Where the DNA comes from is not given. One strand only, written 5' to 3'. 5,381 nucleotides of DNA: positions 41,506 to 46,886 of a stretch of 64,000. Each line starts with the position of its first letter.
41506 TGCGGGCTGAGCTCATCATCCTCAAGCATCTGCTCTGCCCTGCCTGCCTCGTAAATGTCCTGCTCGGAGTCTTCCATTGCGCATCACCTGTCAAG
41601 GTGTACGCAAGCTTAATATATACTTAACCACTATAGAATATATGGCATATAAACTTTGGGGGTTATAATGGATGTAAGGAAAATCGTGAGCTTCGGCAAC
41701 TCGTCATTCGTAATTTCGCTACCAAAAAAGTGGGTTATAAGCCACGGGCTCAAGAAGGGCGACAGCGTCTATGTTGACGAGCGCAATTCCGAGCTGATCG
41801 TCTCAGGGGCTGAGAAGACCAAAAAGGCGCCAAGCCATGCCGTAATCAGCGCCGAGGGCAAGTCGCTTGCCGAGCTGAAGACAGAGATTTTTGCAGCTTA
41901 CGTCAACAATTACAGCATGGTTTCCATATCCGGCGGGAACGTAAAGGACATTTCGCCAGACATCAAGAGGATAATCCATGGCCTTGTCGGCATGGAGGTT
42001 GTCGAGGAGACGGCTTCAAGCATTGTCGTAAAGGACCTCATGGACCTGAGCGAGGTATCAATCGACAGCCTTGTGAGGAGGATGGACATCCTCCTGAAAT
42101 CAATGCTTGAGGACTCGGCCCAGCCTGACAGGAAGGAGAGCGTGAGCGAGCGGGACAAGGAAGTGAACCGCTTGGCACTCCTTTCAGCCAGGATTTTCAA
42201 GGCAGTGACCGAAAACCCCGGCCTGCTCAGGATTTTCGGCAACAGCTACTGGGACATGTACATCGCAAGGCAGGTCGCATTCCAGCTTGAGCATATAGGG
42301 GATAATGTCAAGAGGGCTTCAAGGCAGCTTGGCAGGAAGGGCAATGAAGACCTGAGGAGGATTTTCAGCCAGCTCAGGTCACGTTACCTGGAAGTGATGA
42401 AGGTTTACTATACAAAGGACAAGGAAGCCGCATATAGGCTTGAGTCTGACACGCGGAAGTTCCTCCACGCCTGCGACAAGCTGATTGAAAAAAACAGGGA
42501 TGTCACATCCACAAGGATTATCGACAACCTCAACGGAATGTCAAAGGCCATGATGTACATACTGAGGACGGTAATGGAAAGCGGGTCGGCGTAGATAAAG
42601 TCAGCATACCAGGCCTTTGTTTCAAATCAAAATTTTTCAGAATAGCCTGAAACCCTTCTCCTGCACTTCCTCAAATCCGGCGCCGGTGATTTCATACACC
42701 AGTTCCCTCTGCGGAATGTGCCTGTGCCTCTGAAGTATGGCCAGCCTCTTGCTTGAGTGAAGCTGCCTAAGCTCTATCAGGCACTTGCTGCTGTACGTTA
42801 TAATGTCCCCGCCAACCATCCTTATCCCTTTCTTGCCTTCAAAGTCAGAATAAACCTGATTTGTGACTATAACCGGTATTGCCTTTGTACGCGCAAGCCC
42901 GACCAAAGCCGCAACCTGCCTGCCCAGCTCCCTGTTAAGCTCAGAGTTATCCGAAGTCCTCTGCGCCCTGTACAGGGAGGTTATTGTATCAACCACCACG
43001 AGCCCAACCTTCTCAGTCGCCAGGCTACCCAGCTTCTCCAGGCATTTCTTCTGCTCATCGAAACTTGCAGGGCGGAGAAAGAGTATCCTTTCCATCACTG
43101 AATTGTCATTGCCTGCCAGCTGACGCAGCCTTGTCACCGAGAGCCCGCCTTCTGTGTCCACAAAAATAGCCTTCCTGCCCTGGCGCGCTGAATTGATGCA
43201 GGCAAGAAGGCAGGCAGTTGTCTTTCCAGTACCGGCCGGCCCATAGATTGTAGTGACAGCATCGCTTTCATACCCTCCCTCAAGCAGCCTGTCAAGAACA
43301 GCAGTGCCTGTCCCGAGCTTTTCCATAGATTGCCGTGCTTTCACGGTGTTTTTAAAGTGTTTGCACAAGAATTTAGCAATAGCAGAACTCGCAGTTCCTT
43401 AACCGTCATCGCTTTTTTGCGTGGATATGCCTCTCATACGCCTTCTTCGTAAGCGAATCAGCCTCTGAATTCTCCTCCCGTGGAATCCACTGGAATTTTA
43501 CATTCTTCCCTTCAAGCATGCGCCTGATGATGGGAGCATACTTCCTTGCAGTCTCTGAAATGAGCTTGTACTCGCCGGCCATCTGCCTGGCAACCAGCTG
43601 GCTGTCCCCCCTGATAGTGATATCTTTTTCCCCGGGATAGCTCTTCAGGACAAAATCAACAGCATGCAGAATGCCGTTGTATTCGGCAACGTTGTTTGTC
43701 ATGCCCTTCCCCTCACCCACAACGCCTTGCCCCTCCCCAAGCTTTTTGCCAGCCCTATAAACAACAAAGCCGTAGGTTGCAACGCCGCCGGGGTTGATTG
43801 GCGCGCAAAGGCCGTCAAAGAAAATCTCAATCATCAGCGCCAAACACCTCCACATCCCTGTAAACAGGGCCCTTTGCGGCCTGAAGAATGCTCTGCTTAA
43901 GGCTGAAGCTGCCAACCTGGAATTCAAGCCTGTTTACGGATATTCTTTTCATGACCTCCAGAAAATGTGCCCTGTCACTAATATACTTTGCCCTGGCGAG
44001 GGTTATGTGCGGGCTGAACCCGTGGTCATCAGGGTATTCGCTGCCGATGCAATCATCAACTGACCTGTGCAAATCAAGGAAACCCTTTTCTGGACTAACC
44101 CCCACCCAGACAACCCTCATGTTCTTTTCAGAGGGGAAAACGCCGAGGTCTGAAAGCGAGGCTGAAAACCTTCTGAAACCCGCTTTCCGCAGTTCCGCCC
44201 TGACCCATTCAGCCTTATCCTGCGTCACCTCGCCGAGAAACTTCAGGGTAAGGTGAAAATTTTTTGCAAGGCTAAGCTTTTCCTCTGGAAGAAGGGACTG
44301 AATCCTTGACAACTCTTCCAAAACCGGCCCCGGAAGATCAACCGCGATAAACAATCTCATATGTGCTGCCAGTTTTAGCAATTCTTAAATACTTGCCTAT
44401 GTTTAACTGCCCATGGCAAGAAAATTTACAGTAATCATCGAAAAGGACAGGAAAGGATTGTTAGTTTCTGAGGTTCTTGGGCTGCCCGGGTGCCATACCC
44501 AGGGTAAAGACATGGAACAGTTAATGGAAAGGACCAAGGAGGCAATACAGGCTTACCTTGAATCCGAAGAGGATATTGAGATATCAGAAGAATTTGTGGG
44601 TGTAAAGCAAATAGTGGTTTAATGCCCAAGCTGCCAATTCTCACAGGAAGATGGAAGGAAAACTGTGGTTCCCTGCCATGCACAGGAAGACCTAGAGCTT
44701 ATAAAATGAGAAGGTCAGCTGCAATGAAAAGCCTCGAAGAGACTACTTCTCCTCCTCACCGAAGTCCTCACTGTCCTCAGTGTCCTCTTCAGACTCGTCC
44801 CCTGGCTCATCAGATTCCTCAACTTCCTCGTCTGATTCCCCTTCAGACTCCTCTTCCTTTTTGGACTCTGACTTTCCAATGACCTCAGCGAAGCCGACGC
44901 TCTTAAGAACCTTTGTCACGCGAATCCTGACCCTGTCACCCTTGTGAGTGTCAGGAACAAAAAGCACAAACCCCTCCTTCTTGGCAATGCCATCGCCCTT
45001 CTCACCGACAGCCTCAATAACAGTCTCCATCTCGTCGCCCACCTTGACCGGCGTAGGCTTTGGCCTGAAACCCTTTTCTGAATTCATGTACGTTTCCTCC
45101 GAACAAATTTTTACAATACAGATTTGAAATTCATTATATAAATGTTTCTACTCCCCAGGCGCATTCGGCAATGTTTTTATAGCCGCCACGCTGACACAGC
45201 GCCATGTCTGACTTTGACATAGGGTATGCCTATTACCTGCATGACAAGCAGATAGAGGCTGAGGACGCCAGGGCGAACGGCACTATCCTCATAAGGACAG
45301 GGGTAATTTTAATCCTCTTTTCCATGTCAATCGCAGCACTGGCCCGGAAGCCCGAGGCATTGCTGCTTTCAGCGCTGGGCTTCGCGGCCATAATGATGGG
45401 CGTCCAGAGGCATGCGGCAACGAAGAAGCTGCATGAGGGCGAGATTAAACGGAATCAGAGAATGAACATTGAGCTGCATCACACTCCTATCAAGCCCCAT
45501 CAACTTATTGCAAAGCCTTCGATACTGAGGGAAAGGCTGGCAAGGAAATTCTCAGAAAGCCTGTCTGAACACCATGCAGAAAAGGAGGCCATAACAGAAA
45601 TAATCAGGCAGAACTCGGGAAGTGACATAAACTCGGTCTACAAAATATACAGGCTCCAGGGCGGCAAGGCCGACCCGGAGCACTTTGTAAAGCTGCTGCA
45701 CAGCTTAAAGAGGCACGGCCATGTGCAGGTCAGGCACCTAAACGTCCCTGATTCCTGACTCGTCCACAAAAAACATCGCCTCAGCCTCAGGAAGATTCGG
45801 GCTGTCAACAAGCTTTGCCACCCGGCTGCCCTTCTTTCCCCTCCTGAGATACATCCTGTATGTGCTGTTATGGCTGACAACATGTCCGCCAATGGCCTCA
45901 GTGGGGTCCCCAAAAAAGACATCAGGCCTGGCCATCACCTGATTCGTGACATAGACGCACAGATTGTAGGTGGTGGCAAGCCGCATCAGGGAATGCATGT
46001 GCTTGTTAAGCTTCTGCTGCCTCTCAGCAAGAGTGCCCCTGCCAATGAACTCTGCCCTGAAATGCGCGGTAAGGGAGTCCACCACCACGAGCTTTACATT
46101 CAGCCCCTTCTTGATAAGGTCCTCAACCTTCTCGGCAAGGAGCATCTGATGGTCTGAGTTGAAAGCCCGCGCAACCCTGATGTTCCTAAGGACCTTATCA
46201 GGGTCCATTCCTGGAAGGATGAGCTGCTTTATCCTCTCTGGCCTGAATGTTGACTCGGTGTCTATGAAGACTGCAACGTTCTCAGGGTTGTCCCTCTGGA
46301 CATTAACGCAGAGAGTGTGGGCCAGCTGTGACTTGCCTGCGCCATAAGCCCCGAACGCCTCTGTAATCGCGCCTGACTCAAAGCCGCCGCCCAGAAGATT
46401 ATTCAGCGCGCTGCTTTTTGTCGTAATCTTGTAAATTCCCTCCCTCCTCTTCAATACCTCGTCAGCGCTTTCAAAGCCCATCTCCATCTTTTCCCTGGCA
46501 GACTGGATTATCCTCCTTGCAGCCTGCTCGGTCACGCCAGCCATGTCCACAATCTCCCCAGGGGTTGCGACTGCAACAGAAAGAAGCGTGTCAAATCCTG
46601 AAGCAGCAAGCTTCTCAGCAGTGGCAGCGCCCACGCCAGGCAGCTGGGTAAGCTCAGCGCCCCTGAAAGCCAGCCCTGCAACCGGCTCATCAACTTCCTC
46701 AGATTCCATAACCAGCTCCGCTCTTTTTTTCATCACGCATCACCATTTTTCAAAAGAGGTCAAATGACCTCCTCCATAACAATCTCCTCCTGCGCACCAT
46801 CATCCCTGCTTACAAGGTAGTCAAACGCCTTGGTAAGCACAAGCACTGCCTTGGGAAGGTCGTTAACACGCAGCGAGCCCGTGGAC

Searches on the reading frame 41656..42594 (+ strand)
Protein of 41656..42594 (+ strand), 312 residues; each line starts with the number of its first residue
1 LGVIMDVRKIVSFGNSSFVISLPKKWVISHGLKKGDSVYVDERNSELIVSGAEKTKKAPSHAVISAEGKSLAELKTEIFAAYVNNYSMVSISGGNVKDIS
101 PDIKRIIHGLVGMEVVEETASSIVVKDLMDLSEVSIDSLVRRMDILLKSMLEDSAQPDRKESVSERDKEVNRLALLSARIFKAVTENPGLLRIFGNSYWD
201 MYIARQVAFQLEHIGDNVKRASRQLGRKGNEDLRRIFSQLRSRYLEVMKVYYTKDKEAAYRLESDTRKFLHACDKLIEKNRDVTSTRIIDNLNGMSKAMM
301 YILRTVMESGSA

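Call 6: search_protein_families(library=pfam, max_evalue=0.001, proteins=[window:41656-42594:+])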
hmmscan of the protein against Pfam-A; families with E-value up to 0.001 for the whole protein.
window:41656-42594:+ (312 aa): 1 family
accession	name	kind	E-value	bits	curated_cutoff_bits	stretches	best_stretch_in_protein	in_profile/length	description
PF04014.23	MazE_antitoxin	-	1.9e-07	31.3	24.7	1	14-53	4-41/48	Antidote-toxin recognition MazE, bacterial antitoxin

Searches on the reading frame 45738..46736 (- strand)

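Call 5: search_protein_families(library=pfam, max_evalue=0.001, proteins=[window:45738-46736:-])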
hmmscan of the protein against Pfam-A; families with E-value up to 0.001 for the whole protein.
window:45738-46736:- (332 aa): 6 families
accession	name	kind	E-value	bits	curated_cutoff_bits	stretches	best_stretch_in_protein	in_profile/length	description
PF08423.17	Rad51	-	1.4e-78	264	22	1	97-331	1-243/244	Rad51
PF00154.27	RecA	-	3.4e-14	53.4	27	1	97-302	26-223/262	recA bacterial DNA recombination protein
PF14520.12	HHH_5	-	2.3e-11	44.4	27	1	28-82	3-57/57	Helix-hairpin-helix domain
PF13481.12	AAA_25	-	1.8e-05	24.9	27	1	107-227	18-157/195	AAA domain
PF06745.19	ATPase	-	9.6e-05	22.3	26.6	1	110-226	7-132/231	KaiC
PF00633.29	HHH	-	0.00048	20.3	24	0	27-44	11-28/30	Helix-hairpin-helix motif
